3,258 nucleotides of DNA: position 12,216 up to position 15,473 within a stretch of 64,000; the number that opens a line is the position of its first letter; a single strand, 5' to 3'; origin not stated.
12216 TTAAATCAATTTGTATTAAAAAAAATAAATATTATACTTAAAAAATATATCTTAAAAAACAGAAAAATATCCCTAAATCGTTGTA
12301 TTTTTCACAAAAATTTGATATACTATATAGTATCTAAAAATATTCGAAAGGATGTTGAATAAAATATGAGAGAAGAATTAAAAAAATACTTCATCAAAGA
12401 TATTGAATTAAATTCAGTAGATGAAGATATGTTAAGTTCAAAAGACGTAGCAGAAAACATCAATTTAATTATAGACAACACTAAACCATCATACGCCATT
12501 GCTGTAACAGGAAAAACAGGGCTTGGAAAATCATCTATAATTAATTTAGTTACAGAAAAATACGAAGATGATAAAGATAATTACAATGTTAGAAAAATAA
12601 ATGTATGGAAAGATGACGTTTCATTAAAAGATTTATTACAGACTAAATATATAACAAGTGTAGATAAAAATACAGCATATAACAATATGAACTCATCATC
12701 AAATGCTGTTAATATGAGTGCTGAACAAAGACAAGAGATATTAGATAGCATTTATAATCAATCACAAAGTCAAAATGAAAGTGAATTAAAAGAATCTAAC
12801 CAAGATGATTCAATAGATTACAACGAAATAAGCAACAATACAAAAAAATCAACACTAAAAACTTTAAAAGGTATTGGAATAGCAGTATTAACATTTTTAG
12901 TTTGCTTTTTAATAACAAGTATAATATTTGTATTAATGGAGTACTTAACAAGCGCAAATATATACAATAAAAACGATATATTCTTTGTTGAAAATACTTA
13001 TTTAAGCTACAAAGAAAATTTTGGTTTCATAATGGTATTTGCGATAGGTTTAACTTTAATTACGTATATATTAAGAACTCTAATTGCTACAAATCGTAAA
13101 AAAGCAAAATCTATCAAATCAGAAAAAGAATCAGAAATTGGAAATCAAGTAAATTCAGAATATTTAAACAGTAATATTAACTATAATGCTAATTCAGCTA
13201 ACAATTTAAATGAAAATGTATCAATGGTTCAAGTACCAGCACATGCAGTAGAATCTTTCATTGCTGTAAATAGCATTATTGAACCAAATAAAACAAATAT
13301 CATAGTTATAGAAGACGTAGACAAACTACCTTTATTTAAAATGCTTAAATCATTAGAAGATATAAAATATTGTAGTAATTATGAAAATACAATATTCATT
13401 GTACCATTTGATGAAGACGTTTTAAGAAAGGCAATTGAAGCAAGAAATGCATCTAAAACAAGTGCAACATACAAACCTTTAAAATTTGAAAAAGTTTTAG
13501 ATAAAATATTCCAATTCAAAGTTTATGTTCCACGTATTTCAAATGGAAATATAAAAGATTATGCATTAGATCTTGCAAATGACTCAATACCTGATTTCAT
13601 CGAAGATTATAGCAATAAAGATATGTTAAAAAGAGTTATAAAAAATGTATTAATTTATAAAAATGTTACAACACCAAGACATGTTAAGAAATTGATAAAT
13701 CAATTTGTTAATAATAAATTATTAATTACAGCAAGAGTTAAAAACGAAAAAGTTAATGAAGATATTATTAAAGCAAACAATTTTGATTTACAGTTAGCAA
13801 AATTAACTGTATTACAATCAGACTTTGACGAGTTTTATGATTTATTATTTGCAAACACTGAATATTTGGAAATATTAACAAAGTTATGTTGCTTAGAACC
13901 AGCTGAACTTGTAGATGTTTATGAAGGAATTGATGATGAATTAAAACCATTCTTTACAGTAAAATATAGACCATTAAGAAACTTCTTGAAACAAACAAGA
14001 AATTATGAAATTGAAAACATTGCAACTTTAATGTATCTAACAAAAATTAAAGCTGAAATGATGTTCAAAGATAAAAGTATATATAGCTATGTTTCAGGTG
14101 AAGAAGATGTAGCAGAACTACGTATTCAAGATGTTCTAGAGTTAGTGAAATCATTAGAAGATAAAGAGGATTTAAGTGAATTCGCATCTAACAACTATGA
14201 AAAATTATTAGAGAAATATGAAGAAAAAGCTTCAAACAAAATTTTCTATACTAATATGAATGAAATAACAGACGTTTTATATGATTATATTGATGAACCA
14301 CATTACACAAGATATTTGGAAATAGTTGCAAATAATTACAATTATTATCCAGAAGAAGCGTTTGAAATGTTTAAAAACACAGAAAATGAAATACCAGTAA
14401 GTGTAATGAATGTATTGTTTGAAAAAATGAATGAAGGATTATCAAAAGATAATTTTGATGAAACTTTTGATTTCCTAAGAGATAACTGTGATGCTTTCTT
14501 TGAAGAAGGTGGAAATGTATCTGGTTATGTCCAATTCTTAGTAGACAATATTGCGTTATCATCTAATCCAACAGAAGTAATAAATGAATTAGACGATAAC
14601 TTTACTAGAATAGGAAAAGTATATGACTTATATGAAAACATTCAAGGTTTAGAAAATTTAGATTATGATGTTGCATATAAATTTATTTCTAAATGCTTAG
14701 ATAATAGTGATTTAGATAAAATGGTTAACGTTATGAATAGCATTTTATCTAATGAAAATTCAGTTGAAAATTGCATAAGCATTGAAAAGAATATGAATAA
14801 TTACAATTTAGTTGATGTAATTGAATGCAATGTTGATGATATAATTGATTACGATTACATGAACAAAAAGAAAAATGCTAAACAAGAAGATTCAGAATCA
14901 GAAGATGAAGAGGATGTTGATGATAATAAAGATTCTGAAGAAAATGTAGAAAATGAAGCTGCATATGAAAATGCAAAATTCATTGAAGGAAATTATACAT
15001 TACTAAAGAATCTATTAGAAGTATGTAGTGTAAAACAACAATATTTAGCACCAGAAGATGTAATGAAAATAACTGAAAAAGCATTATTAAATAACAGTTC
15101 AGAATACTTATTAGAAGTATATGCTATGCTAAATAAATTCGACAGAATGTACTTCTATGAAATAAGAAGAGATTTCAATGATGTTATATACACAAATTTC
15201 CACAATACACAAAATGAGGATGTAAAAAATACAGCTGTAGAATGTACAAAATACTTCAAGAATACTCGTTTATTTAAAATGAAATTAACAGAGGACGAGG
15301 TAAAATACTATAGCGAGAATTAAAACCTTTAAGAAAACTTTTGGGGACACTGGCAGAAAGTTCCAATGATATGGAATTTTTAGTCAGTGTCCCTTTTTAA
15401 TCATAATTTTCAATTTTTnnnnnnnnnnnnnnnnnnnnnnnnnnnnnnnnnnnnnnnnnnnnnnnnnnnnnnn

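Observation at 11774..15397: Membrane-inserted KAP-type NTPase (985 aa) with a divergent 107-aa partner gene: candidate undescribed two-gene module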

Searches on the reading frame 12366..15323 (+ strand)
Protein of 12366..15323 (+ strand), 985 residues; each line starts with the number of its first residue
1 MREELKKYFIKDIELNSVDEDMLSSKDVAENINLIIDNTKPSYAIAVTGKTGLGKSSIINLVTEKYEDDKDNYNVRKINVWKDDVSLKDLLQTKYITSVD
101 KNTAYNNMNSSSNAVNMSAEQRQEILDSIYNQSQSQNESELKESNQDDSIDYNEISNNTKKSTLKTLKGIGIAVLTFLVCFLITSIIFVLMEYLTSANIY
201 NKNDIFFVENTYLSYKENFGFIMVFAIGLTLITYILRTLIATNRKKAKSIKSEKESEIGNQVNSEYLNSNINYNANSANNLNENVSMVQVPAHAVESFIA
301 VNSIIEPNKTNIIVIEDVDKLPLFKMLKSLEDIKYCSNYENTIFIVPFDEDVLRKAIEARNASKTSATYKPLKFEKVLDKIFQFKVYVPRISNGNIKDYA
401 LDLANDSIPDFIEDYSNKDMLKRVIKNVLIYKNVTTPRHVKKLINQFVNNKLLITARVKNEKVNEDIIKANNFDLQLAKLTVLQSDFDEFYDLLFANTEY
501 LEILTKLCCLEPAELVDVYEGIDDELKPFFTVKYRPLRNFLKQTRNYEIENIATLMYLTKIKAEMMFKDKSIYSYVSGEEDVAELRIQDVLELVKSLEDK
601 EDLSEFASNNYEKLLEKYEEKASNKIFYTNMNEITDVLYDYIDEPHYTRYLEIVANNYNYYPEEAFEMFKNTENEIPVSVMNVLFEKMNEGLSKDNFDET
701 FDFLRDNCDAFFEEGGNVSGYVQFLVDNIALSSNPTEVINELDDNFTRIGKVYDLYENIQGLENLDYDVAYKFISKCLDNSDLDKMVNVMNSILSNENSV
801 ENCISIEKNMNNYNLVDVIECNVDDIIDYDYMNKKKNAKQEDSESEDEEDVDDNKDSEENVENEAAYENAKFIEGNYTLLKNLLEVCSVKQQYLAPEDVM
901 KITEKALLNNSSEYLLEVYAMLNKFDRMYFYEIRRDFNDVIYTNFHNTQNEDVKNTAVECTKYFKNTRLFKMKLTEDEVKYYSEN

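Call 3: search_protein_families(library=pfam, proteins=[window:12366-15323:+], max_evalue=1)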
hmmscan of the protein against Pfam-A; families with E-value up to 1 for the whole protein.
window:12366-15323:+ (985 aa): 6 families
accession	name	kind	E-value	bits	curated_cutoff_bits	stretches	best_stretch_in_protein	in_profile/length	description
PF07693.20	KAP_NTPase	-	1.1e-15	58.1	20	1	27-449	3-288/293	KAP family P-loop domain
PF13401.12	AAA_22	-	3.7e-05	24.5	27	1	43-93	6-53/130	AAA domain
PF00005.33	ABC_tran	-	0.0013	19.8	25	1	41-129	10-80/137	ABC transporter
PF05673.19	DUF815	-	0.0062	16.1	23.8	1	24-86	36-93/249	Protein of unknown function (DUF815)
PF03193.22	RsgA_GTPase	-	0.043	14.1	30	1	26-65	91-129/174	RsgA GTPase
PF16118.10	DUF4834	-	0.052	14.9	27.8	1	219-276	9-65/99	Domain of unknown function (DUF4834)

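Call 4: search_protein_families(library=padloc, proteins=[window:12366-15323:+], max_evalue=1)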
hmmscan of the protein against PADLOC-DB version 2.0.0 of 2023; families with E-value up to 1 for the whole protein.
window:12366-15323:+ (985 aa): 3 families
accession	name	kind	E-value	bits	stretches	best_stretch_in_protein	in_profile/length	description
PDLC02361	PifA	-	1.8e-12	44.7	2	305-446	178-312/720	PifA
PDLC02210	QatA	-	5.6e-07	26.4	2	241-403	142-292/593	-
PDLC02209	QatA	-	9.1e-05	19.2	1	18-82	8-72/646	-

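Call 5: search_protein_families(library=ncbifam, proteins=[window:12366-15323:+], max_evalue=1)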
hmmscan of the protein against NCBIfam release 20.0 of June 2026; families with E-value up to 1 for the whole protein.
window:12366-15323:+ (985 aa): 10 families
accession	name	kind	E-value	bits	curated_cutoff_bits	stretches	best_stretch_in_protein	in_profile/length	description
NF041923.1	QatA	equivalog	3.9e-05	22.5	600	2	19-82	9-72/628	Qat anti-phage system ATPase QatA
NF008364.0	PRK11160.1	equivalog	9.8e-05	21.1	630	1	23-76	350-400/575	heme ABC transporter ATP-binding protein/permease CydC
TIGR02203.1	MsbA_lipidA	equivalog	0.0051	15.4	602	1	25-90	345-405/572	lipid A export permease/ATP-binding protein MsbA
NF041065.1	DpdH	equivalog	0.0089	14.5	450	1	42-134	66-158/1014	protein DpdH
TIGR02857.1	CydD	equivalog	0.014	14.4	435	1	12-81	321-387/529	thiol reductant ABC exporter subunit CydD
NF010178.0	PRK13657.1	equivalog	0.039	12.4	733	1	36-81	355-400/588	glucan ABC transporter ATP-binding protein/ permease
TIGR02324.1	CP_lyasePhnL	equivalog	0.1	12.1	256.3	1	29-85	24-77/224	phosphonate C-P lyase system protein PhnL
TIGR02204.1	MsbA_rel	hypoth_equivalog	0.15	10.7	780.4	1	29-121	356-452/576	ABC transporter, permease/ATP-binding protein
TIGR02868.1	CydC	equivalog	0.16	10.6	329.05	1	21-82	343-401/530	thiol reductant ABC exporter subunit CydC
NF010391.0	PRK13818.1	equivalog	0.59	10.4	206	1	932-980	11-59/121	ribosome-binding factor A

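Call 7: find_homologous_proteins(query=window:12366-15323:+)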
Query window:12366-15323:+ (985 aa): 84 proteins with E <= 0.001 among 8000 candidates.
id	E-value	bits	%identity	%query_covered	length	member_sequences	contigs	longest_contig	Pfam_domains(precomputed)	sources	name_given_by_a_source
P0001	0.0e+0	2117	100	100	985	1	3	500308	PF07693.21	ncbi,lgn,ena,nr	ncbi:MAG: hypothetical protein IJ690_04685 [Clostridia bacterium]|nr:hypothetical protein [Clostridi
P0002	0.0e+0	2095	99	100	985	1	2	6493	PF07693.21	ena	-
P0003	0.0e+0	2092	99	100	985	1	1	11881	PF07693.21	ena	-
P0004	0.0e+0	1909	88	100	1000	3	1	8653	PF07693.21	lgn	-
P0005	0.0e+0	1884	88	100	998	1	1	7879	PF07693.21,PF13401.13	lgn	-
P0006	0.0e+0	1272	61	100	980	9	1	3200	PF07693.21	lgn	-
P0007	0.0e+0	1254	60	100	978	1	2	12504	PF07693.21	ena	-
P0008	0.0e+0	1166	55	100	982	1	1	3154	PF07693.21,PF13401.13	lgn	-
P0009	0.0e+0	1166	56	100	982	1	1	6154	PF07693.21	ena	-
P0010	0.0e+0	1165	56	100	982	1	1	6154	PF07693.21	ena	-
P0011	0.0e+0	1162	55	100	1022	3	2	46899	PF07693.21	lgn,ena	-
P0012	0.0e+0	1158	55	100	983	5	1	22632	PF07693.21,PF13401.13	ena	-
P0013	0.0e+0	1157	56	100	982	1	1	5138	PF07693.21,PF13401.13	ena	-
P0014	0.0e+0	1139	56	99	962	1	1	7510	PF07693.21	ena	-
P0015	0.0e+0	1119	54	100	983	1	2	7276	PF07693.21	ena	-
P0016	0.0e+0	1113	55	100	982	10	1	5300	PF07693.21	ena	-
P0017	0.0e+0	1103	55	100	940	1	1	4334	PF07693.21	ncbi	-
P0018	0.0e+0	1101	55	100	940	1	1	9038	PF07693.21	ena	-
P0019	0.0e+0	1101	55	100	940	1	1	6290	PF07693.21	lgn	-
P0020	0.0e+0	1100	55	100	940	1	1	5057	PF07693.21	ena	-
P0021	0.0e+0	1099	55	100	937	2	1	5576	PF07693.21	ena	-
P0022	0.0e+0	1099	55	100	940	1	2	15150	PF07693.21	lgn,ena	-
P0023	0.0e+0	1099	56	100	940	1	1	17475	PF07693.21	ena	-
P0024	0.0e+0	1099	55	100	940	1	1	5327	PF07693.21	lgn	-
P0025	0.0e+0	1098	55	100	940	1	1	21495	PF07693.21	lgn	-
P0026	0.0e+0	1098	55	100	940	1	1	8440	PF07693.21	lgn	-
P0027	0.0e+0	1097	55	100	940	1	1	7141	PF07693.21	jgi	-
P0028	0.0e+0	1096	55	100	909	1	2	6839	PF07693.21,PF13401.13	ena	-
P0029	0.0e+0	1096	55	100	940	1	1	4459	PF07693.21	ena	-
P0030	0.0e+0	1095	55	100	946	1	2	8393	PF07693.21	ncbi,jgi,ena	-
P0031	0.0e+0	1095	55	100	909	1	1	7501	PF07693.21,PF13401.13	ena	-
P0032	0.0e+0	1094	55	100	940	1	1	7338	PF07693.21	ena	-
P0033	0.0e+0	1094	55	100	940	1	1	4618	PF07693.21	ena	-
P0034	0.0e+0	1093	55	100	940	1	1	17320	PF07693.21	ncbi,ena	-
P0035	0.0e+0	1093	55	100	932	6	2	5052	PF07693.21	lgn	-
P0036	0.0e+0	1092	55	100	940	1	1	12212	PF07693.21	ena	-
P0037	0.0e+0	1090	55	100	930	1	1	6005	PF07693.21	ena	-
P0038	0.0e+0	1086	55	100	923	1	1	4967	PF07693.21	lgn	-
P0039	0.0e+0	1086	55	100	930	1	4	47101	PF07693.21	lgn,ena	-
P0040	0.0e+0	1081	53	100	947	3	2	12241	PF07693.21,PF13401.13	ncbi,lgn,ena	-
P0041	0.0e+0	1078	54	100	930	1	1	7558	PF07693.21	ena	-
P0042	0.0e+0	1069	54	100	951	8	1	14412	PF07693.21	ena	-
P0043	0.0e+0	1068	55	100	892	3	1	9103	PF07693.21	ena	-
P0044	0.0e+0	1067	54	100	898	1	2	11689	PF07693.21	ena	-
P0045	0.0e+0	1064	55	100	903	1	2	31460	PF07693.21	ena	-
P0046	0.0e+0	1062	55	100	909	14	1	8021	PF07693.21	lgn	-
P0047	0.0e+0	1059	54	100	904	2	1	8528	PF07693.21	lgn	-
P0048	0.0e+0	1056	55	100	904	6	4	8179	PF07693.21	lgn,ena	-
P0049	0.0e+0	1053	53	100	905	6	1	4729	PF07693.21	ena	-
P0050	0.0e+0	1053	50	100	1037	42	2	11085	PF07693.21,PF13401.13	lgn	-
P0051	0.0e+0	1036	53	100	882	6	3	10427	PF07693.21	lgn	-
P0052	0.0e+0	1036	54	84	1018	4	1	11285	PF07693.21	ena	-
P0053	0.0e+0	1034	54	100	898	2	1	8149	PF07693.21,PF13401.13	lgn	-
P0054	0.0e+0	1023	49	100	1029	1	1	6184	PF07693.21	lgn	-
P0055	0.0e+0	1015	49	100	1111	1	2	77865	PF07693.21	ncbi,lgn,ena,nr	ncbi:MAG: hypothetical protein IKD76_00685 [Clostridia bacterium]|nr:hypothetical protein [Clostridi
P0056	0.0e+0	1012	52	100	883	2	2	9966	PF07693.21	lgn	-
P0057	7.1e-294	995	52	100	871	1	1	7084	PF07693.21,PF13401.13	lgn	-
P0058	5.3e-288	976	55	87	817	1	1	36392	PF07693.21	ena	-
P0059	4.3e-283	960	48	100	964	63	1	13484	PF07693.21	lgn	-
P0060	3.3e-275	934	50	100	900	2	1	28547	PF07693.21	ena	-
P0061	8.7e-263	893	48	100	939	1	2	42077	PF07693.21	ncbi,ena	-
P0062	2.1e-261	888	47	99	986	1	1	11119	PF07693.21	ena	-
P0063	4.7e-261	887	46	100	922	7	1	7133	PF07693.21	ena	-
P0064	5.8e-261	887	47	100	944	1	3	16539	PF07693.21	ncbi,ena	-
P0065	1.8e-260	885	47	99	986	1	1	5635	PF07693.21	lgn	-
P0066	2.4e-258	878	46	99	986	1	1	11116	PF07693.21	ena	-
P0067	1.5e-256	872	47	99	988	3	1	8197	PF07693.21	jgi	-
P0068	3.2e-254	864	46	100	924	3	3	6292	PF07693.21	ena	-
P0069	1.6e-253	862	47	100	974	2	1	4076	PF07693.21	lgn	-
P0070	3.5e-251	854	46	99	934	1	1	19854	PF07693.21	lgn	-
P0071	2.5e-250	851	52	82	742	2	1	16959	PF07693.21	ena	-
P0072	2.2e-241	822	46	56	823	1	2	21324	PF07693.21,PF13401.13,PF20693.4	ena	-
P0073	2.7e-235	802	46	99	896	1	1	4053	PF07693.21,PF05673.20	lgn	-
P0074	2.1e-210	719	42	100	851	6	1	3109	PF07693.21,PF00005.34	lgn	-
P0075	8.1e-210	717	59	59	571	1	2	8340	-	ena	-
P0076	4.0e-118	414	33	60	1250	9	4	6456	PF07693.21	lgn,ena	-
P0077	1.5e-108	382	32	56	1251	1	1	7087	PF07693.21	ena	-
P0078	1.7e-70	256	31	57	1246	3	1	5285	PF07693.21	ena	-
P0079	1.1e-66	244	30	57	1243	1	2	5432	PF07693.21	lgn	-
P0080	6.5e-66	241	35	26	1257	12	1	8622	PF07693.21,PF20693.4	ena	-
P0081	3.3e-65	239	29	56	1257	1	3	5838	PF07693.21,PF20693.4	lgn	-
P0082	2.3e-48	183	28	55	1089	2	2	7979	PF07693.21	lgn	-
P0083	5.8e-34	135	33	25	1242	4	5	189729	PF07693.21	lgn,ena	-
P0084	1.8e-28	117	29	31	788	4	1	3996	PF07693.21,PF13401.13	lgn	-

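Call 9: find_encoding_contigs(protein=P0055, flank=8000, max_places=2)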
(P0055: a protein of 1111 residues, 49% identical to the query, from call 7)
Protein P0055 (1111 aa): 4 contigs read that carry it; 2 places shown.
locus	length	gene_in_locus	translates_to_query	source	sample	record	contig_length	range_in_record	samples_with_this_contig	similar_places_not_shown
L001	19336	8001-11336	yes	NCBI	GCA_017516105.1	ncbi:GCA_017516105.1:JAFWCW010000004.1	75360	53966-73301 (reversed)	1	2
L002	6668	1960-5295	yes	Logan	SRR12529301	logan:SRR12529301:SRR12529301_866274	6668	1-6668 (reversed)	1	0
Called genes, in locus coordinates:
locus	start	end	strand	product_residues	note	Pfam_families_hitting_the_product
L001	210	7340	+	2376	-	PF01473:Choline_bind_1 (faint), PF19127:Choline_bind_3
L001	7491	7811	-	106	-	-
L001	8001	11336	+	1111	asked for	PF07693:KAP_NTPase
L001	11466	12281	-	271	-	PF05582:Peptidase_U57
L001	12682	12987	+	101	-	PF06257:VEG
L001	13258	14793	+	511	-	PF12673:SipL, PF01476:LysM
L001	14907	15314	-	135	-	PF00380:Ribosomal_S9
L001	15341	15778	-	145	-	PF00572:Ribosomal_L13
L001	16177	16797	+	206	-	PF00730:HhH-GPD, PF00633:HHH, PF10576:EndIII_4Fe-2S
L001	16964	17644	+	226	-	PF01987:AIM24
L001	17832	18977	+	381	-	PF02511:Thy1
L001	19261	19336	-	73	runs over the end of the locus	-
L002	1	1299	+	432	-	?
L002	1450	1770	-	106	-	-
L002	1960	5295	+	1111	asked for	PF07693:KAP_NTPase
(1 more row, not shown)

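Call 10: find_encoding_contigs(protein=P0039, flank=8000, max_places=2)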
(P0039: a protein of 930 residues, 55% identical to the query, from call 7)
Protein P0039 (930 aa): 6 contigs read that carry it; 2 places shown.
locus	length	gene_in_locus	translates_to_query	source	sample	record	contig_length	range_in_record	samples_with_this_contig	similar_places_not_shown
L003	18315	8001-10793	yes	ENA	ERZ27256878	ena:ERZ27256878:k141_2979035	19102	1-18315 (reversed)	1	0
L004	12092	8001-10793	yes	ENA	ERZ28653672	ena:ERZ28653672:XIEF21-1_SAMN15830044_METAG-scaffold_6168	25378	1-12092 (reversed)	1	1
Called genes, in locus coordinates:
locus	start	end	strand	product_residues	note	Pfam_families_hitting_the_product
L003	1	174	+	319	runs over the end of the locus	?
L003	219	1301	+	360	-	PF13439:Glyco_transf_4, PF00534:Glycos_transf_1, PF13692:Glyco_trans_1_4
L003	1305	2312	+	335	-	PF26334:Gtf3_N, PF26337:Gtf3_C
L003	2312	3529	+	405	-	PF04932:Wzy_C (weak)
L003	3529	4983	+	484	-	PF01943:Polysacc_synt, PF13440:Polysacc_synt_3, PF03023:MurJ, PF01554:MatE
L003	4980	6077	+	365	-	PF13450:NAD_binding_8, PF03275:GLF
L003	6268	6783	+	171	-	PF00702:Hydrolase, PF09419:PGP_phosphatase (weak), PF13242:Hydrolase_like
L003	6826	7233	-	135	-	-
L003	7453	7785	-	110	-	-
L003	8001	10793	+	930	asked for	PF07693:KAP_NTPase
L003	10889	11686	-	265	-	PF05582:Peptidase_U57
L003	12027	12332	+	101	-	PF06257:VEG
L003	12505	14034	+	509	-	PF12673:SipL, PF01476:LysM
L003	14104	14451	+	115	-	-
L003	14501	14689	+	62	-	-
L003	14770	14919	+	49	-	-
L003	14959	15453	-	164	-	-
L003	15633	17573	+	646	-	PF13240:Zn_Ribbon_1 (weak)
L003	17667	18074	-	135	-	PF00380:Ribosomal_S9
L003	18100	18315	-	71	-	?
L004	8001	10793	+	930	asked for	PF07693:KAP_NTPase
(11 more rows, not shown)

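Call 11: find_encoding_contigs(protein=P0011, flank=8000, max_places=2)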
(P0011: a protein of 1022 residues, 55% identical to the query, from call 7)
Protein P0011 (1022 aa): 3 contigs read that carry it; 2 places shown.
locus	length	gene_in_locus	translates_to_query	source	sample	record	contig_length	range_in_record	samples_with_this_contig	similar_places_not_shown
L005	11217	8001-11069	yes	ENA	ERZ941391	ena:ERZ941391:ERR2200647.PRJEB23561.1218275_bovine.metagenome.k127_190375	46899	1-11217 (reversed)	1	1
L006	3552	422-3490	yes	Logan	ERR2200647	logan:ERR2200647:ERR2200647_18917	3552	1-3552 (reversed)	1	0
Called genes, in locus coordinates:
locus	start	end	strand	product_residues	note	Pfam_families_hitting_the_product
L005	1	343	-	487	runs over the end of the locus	PF06782:UPF0236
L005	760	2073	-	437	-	-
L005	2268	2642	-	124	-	-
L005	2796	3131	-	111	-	-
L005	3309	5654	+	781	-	PF07728:AAA_5 (faint)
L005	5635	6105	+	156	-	-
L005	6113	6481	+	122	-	-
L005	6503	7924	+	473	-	PF13203:DUF2201_N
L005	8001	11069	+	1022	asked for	PF07693:KAP_NTPase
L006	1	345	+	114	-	?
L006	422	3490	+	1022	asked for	PF07693:KAP_NTPase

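Call 13: find_encoding_contigs(protein=P0001, flank=10000, max_places=3)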
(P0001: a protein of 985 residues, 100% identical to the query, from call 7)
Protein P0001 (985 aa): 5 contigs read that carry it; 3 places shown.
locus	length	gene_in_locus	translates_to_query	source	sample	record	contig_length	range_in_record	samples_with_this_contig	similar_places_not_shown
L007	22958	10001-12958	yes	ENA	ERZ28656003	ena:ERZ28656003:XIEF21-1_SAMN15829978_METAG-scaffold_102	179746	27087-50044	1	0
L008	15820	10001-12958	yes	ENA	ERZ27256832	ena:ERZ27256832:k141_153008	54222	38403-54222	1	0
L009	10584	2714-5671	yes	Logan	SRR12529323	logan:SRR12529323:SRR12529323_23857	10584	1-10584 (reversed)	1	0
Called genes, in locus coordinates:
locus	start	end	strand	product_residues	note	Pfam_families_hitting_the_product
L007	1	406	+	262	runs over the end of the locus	PF14393:DUF4422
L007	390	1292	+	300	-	PF00535:Glycos_transf_2, PF13641:Glyco_tranf_2_3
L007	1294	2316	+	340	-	PF17101:Stealth_CR1, PF11380:Stealth_CR2, PF17103:Stealth_CR4 (weak)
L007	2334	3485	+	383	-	PF04932:Wzy_C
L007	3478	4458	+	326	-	PF00535:Glycos_transf_2, PF10111:Glyco_tranf_2_2, PF13641:Glyco_tranf_2_3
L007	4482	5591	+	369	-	PF04230:PS_pyruv_trans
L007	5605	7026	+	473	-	PF01943:Polysacc_synt, PF13440:Polysacc_synt_3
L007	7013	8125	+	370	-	PF13450:NAD_binding_8, PF01593:Amino_oxidase (weak), PF03275:GLF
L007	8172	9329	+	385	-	PF00037:Fer4 (faint), PF12797:Fer4_2 (faint), PF12838:Fer4_7 (weak), PF14697:Fer4_21 (faint), PF04432:FrhB_FdhB_C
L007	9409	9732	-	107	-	-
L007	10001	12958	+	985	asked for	PF07693:KAP_NTPase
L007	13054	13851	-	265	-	PF05582:Peptidase_U57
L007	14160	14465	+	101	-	PF06257:VEG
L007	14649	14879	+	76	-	-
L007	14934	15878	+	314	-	-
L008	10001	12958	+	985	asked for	PF07693:KAP_NTPase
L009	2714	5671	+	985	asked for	PF07693:KAP_NTPase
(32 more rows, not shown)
